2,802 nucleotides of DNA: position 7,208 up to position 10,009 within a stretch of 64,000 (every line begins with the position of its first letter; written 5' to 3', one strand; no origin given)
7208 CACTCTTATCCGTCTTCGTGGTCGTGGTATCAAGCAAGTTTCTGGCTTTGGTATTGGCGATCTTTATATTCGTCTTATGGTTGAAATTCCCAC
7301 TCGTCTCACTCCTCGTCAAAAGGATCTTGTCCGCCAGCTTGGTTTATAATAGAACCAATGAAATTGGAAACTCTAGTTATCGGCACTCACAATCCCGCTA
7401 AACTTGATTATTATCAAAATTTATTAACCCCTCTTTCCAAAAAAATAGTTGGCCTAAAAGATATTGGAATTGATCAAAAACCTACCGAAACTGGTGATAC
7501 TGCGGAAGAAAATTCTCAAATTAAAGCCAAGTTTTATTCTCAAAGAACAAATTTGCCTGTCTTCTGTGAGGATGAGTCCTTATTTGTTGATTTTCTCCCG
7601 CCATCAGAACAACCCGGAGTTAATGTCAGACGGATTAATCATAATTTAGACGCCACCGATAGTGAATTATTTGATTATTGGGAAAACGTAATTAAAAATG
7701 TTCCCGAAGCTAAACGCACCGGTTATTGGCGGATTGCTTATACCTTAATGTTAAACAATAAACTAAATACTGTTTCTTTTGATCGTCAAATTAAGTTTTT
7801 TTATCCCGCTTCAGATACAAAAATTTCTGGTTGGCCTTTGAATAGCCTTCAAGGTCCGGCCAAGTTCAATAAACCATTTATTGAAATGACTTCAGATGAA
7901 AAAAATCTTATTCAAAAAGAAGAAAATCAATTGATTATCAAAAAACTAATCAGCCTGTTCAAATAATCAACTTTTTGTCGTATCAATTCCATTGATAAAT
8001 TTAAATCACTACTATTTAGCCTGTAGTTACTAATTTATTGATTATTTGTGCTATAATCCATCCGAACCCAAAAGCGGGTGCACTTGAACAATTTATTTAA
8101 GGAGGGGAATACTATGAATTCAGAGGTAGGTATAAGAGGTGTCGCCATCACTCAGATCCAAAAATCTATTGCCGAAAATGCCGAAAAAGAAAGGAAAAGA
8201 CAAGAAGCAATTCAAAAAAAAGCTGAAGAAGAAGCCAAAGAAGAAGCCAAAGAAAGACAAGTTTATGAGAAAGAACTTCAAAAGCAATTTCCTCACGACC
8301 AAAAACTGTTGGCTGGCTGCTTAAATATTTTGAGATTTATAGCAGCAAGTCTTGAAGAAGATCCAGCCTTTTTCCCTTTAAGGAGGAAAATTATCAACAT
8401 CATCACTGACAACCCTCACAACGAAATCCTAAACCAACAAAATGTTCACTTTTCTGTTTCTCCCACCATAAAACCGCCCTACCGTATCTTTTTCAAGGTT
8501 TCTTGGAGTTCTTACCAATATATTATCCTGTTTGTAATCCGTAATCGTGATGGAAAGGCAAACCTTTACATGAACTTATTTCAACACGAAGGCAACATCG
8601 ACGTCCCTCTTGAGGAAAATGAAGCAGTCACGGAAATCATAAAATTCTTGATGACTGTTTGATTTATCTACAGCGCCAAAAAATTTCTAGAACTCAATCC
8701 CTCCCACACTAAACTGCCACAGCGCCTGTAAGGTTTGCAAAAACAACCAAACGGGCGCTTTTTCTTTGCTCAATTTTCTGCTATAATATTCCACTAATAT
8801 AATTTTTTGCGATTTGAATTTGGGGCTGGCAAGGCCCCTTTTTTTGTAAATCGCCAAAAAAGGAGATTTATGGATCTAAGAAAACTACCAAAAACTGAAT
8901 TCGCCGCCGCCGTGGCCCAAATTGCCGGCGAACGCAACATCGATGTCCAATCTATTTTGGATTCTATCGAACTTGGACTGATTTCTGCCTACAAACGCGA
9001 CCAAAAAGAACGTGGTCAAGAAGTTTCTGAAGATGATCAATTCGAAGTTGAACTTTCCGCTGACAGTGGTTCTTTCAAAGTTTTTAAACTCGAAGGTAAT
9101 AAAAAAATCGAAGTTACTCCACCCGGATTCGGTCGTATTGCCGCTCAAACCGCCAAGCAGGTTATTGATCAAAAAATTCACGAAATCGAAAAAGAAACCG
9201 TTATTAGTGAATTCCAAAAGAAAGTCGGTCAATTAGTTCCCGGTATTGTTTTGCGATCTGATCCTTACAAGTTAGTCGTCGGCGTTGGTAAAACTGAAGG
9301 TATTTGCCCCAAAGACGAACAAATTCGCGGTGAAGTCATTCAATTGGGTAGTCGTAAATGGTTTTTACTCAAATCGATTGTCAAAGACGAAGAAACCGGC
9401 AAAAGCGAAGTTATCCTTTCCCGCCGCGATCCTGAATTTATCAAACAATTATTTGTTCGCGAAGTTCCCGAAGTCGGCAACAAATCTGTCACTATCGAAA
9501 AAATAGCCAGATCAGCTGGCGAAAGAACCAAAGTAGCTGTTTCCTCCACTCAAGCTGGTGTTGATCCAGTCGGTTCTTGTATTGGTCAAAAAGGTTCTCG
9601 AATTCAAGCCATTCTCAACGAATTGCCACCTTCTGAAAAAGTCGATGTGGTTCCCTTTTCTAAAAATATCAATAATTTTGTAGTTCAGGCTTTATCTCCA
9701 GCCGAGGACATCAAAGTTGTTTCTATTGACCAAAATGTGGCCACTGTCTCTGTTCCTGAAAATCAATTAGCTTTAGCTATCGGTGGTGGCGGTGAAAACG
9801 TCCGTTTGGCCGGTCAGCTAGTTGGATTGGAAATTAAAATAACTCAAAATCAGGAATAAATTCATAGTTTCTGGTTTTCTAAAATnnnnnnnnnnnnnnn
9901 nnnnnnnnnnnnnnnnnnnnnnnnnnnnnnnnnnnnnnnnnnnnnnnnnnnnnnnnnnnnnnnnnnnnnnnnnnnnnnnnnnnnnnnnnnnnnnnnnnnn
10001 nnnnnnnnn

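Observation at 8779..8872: Intrinsic-terminator hairpin between the promoter and RBS of nusA: candidate autoregulatory attenuator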

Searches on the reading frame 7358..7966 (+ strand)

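Call 8: search_protein_families(library=pfam, proteins=[window:7358-7966:+])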
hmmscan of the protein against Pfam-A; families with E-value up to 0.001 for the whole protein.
window:7358-7966:+ (202 aa): 1 family
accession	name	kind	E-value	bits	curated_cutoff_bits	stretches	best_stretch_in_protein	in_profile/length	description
PF01725.21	Ham1p_like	-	2.3e-16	60.7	22.5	1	6-186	1-174/186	Ham1 family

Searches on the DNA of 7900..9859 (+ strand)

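Call 6: search_rna_families(source=window, start=7900, end=9100, threshold=evalue, max_evalue=10)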
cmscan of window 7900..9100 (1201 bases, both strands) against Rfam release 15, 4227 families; matches with E-value up to 10: 6.
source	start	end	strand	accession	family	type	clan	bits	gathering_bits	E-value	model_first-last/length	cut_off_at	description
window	7956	8090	-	RF04225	MIR7502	Gene; miRNA;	-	23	71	7.2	1-143/143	no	MIR7502 microRNA precursor family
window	8768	8844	+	RF01770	rimP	Cis-reg; leader;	-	18.2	47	5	1-102/102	no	Gammaprotebacteria rimP leader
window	8347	8413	-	RF01646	ceN63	Gene; snRNA; snoRNA; CD-box;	-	17.6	65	1.9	1-69/69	no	Caenorhabditis snoRNA ceN63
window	8911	8965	-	RF03380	mir-9441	Gene; miRNA;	-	17.6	91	2.2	1-68/68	no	mir-9441 microRNA precursor family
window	8309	8413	+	RF00202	snoR66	Gene; snRNA; snoRNA; CD-box;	-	16.3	43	3.7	1-76/76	no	Small nucleolar RNA R66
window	8228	8284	+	RF01306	sR52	Gene; snRNA; snoRNA; CD-box;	-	14.8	50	3.1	1-60/60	no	Small nucleolar RNA sR52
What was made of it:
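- On Rfam RF01770, Gammaproteobacteria rimP leader: 18.2 bits, E = 5 at 8768-8844 (call 6).
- Tried and rejected: At E up to 10 only an 18-bit rimP-leader hit appeared (call 6).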

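Call 26: build_rna_model(alignment_id=A2, structure=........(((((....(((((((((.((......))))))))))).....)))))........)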
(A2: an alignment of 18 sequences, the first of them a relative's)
Model R1 built from alignment A2 (18 sequences, 64 columns); structure: as given.
model positions 60; base pairs 16; branch points 0; effective number of sequences 9.39; information 0.931 bits per position. Calibrated on 0.2 Mb of random sequence (short: E-values are rough).
structure used (alignment columns):
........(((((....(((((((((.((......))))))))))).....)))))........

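Call 27: search_with_rna_model(model_id=R1, sources=[window, L001, L002, L003, L004, L005, L006, L007, L008, L009, L010, L011, L012, L013, L014, L015, L016, L017, L018, L019, L020, L021, L022, L023, L024, L025, L026, L027, L028, L029, L030, L031, L032, L033, L034, L035, L036, L037, L038, L039, L040, L041, L042, L043, L044, L045, L046, L047, L048, L049, L050, L051, L052, L053, L054, L055, L056, L057, L058, L059, L060, L061, L062, L063, L064, L065, L066, L067, L068, L069, L070, L071, L072, L073, L074, L075, L076, L077, L078, L079, L080], max_evalue=1, make_alignment=true)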
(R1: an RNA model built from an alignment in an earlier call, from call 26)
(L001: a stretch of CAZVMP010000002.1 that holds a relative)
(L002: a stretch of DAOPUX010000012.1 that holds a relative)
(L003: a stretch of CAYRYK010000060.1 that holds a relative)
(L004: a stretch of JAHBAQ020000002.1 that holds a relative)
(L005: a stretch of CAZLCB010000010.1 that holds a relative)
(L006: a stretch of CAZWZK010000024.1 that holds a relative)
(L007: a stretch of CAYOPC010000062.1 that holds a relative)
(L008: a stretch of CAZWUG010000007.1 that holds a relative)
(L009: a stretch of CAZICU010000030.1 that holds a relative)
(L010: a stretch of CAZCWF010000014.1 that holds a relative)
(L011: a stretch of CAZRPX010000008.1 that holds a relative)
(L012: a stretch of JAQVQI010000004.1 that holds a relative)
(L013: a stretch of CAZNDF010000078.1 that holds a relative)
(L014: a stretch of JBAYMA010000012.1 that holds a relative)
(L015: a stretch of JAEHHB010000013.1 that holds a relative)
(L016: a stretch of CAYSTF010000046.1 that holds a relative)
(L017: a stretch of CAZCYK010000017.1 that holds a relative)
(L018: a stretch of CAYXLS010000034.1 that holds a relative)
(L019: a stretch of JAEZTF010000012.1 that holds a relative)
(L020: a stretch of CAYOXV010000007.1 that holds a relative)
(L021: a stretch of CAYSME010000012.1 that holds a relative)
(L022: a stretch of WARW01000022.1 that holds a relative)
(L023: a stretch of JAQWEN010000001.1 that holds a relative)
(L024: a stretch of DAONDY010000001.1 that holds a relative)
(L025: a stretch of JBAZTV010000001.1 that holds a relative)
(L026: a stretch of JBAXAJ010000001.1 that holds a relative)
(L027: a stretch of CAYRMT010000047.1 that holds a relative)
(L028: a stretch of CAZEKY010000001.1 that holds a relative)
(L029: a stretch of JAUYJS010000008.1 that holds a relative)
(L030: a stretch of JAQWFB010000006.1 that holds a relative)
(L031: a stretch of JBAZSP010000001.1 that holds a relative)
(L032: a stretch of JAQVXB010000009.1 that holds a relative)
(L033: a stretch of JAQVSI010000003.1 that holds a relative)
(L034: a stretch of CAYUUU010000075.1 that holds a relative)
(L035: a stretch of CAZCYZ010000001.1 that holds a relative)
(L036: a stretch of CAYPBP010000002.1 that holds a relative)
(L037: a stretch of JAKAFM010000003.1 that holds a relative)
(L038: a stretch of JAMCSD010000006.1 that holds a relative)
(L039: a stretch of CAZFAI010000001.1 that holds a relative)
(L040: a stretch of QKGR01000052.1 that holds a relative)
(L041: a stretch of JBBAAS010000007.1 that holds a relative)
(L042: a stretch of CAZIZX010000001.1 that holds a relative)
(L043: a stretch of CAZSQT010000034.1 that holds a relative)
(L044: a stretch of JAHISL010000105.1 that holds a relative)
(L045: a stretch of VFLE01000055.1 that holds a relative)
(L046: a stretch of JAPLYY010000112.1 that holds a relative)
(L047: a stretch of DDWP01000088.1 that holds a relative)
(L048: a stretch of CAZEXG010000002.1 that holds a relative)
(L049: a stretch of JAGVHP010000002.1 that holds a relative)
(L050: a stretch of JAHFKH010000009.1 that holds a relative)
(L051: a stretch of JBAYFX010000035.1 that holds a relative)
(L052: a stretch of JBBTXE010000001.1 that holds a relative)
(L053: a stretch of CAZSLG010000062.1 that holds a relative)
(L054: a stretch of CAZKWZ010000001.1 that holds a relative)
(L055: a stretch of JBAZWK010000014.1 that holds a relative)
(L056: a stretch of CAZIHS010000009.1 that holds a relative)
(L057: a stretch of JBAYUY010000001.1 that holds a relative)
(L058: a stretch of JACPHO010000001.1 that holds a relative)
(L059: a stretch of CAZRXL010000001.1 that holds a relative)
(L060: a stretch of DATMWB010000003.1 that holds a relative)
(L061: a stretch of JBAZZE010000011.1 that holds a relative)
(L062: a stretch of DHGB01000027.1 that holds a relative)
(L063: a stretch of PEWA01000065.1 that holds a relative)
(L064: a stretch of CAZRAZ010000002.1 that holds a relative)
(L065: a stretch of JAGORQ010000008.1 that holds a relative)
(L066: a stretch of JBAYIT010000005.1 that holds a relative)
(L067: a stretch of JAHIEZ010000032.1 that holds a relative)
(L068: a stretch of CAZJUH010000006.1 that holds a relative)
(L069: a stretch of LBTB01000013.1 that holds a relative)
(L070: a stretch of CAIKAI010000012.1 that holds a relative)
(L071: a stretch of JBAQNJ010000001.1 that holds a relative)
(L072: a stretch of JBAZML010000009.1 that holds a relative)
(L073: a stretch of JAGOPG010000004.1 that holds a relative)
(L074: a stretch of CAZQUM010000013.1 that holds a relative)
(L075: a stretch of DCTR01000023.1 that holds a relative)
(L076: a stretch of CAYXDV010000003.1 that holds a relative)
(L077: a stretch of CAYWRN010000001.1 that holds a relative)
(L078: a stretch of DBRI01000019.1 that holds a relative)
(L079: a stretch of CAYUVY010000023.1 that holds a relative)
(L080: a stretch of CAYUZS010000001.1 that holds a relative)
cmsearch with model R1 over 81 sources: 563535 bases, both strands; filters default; matches with E-value up to 1: 48.
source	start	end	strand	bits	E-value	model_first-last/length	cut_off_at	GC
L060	2937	2996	+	79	4.2e-14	1-60/60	no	0.47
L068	2938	2997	+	78.9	4.3e-14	1-60/60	no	0.38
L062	90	149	+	78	7e-14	1-60/60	no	0.37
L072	2937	2996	+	76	2e-13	1-60/60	no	0.45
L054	2938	2996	+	74.2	5.1e-13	1-60/60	no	0.47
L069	2939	2997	+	74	5.6e-13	1-60/60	no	0.44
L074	453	512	+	73.2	8.7e-13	1-60/60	no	0.45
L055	2936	2996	+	72.7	1.1e-12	1-60/60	no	0.46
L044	2936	2996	+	72.6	1.2e-12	1-60/60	no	0.46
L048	2938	2997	+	72.1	1.5e-12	1-60/60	no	0.47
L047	2937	2996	+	67.1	2.1e-11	1-60/60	no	0.38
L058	2939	2998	+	65.1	6.1e-11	1-60/60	no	0.33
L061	2938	2997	+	63.3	1.6e-10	1-60/60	no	0.32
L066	2943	3001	+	63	1.8e-10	1-60/60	no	0.47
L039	2931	2990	+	60.3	7.4e-10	1-60/60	no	0.37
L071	2941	3000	+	58.9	1.6e-09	1-60/60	no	0.28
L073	1646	1705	+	58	2.5e-09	1-60/60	no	0.43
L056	2942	3001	+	57.2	3.8e-09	1-60/60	no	0.48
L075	2936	2996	+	55.3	1e-08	1-60/60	no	0.41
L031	2936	2995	+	54.7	1.4e-08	1-60/60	no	0.4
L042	2927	2986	+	50.4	1.3e-07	1-60/60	no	0.42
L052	2884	2942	+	50.4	1.3e-07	1-60/60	no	0.32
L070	1154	1218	+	48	4.7e-07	1-60/60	no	0.49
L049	917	974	+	44.6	2.7e-06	1-60/60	no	0.34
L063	1519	1579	+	44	3.8e-06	1-60/60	no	0.41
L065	2333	2392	+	42.1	1.1e-05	1-60/60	no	0.42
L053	2127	2183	+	39.7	3.7e-05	1-60/60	no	0.4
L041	2935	2996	+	38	8.8e-05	1-60/60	no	0.5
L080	2928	2995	+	35.6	0.00032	1-60/60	no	0.38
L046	1628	1692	+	34.9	0.00046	1-60/60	no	0.37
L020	2938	2996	+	33.1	0.0012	1-60/60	no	0.27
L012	2938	2992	+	32.4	0.0016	1-60/60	no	0.27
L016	2297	2351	+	32.4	0.0017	1-60/60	no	0.29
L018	2933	2988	+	31.9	0.0022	1-60/60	no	0.25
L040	2933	2995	+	31.6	0.0025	1-60/60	no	0.43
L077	2951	3006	+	31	0.0035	1-60/60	no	0.32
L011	2937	2989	+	30.5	0.0045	1-60/60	no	0.25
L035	2952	3006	+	29.1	0.0093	1-60/60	no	0.4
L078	2952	3006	+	27.7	0.02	1-60/60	no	0.31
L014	303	364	+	27.6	0.021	1-60/60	no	0.27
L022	2938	2997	+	25.5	0.06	1-60/60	no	0.33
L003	70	130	+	24.4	0.11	1-60/60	no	0.38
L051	1108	1167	+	23.4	0.19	1-60/60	no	0.42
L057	2939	2994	+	23.3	0.2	1-60/60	no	0.34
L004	1039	1099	+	23.2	0.21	1-60/60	no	0.36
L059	2952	3011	+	22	0.38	1-60/60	no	0.35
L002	2934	2991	+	21.8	0.42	1-60/60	no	0.38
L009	2929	2990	+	20.6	0.81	1-60/60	no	0.31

Alignment A3: 48 matches aligned to the model, 89 columns, each read 5' to 3' on its own strand. Consensus structure (alignment columns), stored with it:
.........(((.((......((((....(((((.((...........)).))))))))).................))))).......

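Call 44: build_rna_model(alignment_id=A4, structure=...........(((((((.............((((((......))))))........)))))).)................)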
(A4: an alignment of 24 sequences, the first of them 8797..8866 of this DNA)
Model R2 built from alignment A4 (24 sequences, 81 columns); structure: as given.
model positions 69; base pairs 13; branch points 0; effective number of sequences 7.11; information 0.815 bits per position. Calibrated on 0.2 Mb of random sequence (short: E-values are rough).
structure used (alignment columns):
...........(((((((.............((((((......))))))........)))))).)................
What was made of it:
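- Tried and rejected: I replaced it with two covariance models with hand-set structures (calls 26, 44).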

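Call 45: search_with_rna_model(model_id=R2, sources=[window, L001, L002, L003, L004, L005, L006, L007, L008, L009, L010, L011, L012, L013, L014, L015, L016, L017, L018, L019, L020, L021, L022, L023, L024, L025, L026, L027, L028, L029, L030, L031, L032, L033, L034, L035, L036, L037, L038, L039, L040, L041, L042, L043, L044, L045, L046, L047, L048, L049, L050, L051, L052, L053, L054, L055, L056, L057, L058, L059, L060, L061, L062, L063, L064, L065, L066, L067, L068, L069, L070, L071, L072, L073, L074, L075, L076, L077, L078, L079, L080], max_evalue=1, make_alignment=true, show_alignments=1)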
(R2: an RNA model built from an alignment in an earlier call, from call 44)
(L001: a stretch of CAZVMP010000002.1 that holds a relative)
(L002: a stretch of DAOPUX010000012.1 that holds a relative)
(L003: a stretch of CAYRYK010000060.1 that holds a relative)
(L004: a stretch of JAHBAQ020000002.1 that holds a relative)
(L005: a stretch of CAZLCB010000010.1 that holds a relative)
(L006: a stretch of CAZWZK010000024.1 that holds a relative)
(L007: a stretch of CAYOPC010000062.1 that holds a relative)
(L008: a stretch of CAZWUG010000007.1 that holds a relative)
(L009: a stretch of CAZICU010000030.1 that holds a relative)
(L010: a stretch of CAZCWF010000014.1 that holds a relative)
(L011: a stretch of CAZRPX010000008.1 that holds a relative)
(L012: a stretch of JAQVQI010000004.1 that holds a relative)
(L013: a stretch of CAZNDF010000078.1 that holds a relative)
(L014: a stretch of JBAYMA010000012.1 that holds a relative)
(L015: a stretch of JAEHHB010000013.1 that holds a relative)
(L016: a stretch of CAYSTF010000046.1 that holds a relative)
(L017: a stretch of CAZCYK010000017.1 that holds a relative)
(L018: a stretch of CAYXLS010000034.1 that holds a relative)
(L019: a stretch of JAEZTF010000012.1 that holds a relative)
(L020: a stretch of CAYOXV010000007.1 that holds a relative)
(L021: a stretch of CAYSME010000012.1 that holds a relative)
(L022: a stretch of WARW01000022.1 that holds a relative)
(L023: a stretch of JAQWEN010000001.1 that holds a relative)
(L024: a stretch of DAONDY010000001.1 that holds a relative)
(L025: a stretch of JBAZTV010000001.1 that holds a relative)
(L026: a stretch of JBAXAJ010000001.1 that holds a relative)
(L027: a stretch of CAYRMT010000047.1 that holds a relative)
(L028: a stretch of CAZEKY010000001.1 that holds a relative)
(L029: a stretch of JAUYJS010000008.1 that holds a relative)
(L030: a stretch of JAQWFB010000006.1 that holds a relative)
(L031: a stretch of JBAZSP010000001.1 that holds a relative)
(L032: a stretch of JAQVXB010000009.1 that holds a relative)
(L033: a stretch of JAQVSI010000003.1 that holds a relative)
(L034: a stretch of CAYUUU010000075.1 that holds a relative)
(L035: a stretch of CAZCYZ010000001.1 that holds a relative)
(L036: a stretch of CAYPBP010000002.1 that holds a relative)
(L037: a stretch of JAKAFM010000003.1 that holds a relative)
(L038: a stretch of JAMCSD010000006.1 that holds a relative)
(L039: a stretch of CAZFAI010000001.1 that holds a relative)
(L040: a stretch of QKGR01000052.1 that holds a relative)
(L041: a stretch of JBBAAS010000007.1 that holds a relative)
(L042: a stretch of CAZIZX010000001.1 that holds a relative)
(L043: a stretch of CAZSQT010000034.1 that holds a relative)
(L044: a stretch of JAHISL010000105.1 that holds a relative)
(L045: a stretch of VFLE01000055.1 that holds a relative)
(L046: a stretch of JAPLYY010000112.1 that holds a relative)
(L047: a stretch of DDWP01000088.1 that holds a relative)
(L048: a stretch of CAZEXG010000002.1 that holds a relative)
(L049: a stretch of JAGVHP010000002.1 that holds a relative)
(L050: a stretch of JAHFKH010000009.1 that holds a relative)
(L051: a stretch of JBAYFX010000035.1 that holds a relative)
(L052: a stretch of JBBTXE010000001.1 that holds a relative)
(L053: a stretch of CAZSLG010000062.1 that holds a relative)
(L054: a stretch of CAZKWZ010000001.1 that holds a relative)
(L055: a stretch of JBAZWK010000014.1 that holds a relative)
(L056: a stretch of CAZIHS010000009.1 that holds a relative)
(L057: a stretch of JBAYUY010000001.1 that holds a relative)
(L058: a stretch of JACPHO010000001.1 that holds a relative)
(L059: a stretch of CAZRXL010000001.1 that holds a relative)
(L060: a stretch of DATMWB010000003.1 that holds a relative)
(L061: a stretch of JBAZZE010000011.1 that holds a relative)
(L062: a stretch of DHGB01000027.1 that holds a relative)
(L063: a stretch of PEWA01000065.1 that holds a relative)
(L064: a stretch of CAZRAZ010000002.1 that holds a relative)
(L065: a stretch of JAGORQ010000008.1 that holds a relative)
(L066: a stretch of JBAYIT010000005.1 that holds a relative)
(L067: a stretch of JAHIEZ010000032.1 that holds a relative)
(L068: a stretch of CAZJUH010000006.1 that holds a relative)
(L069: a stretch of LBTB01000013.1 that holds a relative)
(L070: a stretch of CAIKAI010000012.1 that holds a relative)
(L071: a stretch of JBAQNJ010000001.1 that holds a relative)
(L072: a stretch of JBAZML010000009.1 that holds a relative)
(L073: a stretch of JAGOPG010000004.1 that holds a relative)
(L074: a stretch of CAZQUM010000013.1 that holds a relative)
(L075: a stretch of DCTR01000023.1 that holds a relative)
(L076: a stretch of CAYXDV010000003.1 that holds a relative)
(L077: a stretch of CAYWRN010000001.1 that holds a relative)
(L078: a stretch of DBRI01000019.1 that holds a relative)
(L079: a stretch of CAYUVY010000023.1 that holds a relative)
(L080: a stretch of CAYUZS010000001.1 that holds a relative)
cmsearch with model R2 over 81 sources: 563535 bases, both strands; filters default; matches with E-value up to 1: 47.
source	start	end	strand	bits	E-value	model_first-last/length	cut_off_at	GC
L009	2926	2994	+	80.5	5.2e-12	1-69/69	no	0.3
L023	2928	2996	+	79.6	7.9e-12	1-69/69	no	0.35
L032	2454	2521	+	76.1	3.9e-11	1-69/69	no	0.34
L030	2930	2999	+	75.8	4.5e-11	1-69/69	no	0.36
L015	2278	2347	+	75.7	4.6e-11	1-69/69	no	0.37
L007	883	950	+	75.6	4.8e-11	1-69/69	no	0.34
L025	2930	2999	+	75.4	5.4e-11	1-69/69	no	0.37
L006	2926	2995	+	73.7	1.2e-10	1-69/69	no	0.36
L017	2800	2870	+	73.3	1.4e-10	1-69/69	no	0.34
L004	1036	1104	+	73.1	1.5e-10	1-69/69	no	0.33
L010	1388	1456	+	73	1.6e-10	1-69/69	no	0.33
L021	2929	2998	+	70.9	4.2e-10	1-69/69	no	0.37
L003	67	135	+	70.5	4.9e-10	1-69/69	no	0.35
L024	2929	2995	+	69.1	9.4e-10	1-69/69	no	0.37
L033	2931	2999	+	67.8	1.7e-09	1-69/69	no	0.33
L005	668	735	+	67.6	1.8e-09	1-69/69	no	0.34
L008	1507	1574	+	64.8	6.5e-09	1-69/69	no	0.35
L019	1156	1227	+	62.7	1.7e-08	1-69/69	no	0.36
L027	2847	2917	+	61.2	3.3e-08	1-69/69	no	0.35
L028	2935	2998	+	60.8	3.9e-08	1-69/69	no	0.27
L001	2930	2998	+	60.7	4.1e-08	1-69/69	no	0.35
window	8797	8865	+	60.3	5.1e-08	1-69/69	no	0.38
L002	2928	2996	+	60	5.7e-08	1-69/69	no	0.36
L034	4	69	+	51.6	2.5e-06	1-69/69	no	0.35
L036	2927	2996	+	50.6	4.2e-06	1-69/69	no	0.34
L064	2947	3015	+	40.2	0.00046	1-69/69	no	0.33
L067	2902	2964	+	29.3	0.063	1-69/69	no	0.3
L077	2949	3015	+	28.8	0.08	1-69/69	no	0.27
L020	2942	2999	+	28.4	0.094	1-69/69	no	0.28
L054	2935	3000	+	28.3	0.1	1-69/69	no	0.42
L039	2929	2995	+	27.6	0.14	1-69/69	no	0.37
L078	2950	3015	+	27.2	0.17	1-69/69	no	0.26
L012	2932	2997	+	26.9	0.19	1-69/69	no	0.26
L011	2928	2997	+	26.2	0.26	1-69/69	no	0.27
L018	2926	2992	+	26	0.28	1-69/69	no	0.3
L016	2291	2356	+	25.6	0.34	1-69/69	no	0.27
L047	2934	3000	+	25.1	0.42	1-69/69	no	0.36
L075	2934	3002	+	25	0.44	1-69/69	no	0.38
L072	2934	3001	+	24.5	0.57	1-69/69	no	0.4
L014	313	365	+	24.4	0.57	1-69/69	no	0.28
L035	2949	3015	+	24.1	0.66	1-69/69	no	0.37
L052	2881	2943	+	24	0.69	1-69/69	no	0.32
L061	2937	3000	+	24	0.7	1-69/69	no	0.31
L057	2931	3001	+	23.8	0.76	1-69/69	no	0.28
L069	2936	3002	+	23.8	0.78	1-69/69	no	0.39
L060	2934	3000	+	23.3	0.95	1-69/69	no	0.43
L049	914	972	+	23.2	1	1-69/69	no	0.34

Alignment A5: 47 matches aligned to the model, 89 columns, each read 5' to 3' on its own strand. Consensus structure (alignment columns), stored with it:
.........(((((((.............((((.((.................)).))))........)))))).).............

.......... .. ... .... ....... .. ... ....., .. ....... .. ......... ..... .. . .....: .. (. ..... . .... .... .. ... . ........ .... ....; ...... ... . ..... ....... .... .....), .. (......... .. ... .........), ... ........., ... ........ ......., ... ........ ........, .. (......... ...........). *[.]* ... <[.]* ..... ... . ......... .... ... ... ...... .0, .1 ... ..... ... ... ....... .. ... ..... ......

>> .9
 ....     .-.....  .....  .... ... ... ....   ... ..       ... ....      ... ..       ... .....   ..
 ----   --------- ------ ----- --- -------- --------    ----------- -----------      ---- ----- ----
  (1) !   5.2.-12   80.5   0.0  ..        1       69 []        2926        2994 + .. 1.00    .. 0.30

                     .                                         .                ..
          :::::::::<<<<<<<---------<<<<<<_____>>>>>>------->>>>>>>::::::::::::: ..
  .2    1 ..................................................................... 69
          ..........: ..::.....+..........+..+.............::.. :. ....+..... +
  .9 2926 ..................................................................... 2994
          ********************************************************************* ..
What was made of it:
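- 8797..8865 (+): Extent of the leader motif as matched by the covariance model built from the closest clade. This is the only hit in the 64-kb window (call 45).
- Covariance models hit only upstream of nusA in 563 kb, 48 and 47 hits, with a single hit in the window: calls 27, 45.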

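Call 50: search_with_rna_model(model_id=R2, source=L202, max_evalue=10, filters=off, show_alignments=2)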
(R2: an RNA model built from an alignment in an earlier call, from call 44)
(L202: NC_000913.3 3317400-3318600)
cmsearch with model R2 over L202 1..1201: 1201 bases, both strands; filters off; matches with E-value up to 10: 8.
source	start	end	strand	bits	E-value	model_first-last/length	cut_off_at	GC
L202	624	651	-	8.2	1.9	20-49/69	no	0.36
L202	1163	1181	+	7.9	2.2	1-69/69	no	0.11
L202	1080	1128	-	7.6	2.6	1-69/69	no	0.37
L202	582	634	+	7.5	2.6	1-69/69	no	0.42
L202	14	64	-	6.8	3.6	1-69/69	no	0.43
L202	79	119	-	6.7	3.8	1-69/69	no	0.39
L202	1097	1113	+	6.6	3.9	1-69/69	no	0.12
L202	1160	1182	-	6.1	5.1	1-69/69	no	0.17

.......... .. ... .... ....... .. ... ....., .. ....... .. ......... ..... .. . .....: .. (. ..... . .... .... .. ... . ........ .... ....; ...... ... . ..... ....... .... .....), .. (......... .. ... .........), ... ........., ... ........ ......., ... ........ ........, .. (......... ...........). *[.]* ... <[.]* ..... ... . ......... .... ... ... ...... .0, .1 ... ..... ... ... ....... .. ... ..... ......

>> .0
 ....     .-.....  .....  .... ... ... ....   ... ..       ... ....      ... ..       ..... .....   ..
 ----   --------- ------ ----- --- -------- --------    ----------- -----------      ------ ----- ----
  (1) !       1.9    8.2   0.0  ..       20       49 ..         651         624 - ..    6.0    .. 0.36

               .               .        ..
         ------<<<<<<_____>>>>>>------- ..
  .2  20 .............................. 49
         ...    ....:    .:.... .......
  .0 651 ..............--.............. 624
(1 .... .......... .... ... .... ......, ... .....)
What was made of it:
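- The CPR-derived models detect the E. coli rimP-leader terminator only at 8 bits, E about 2 (call 50).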
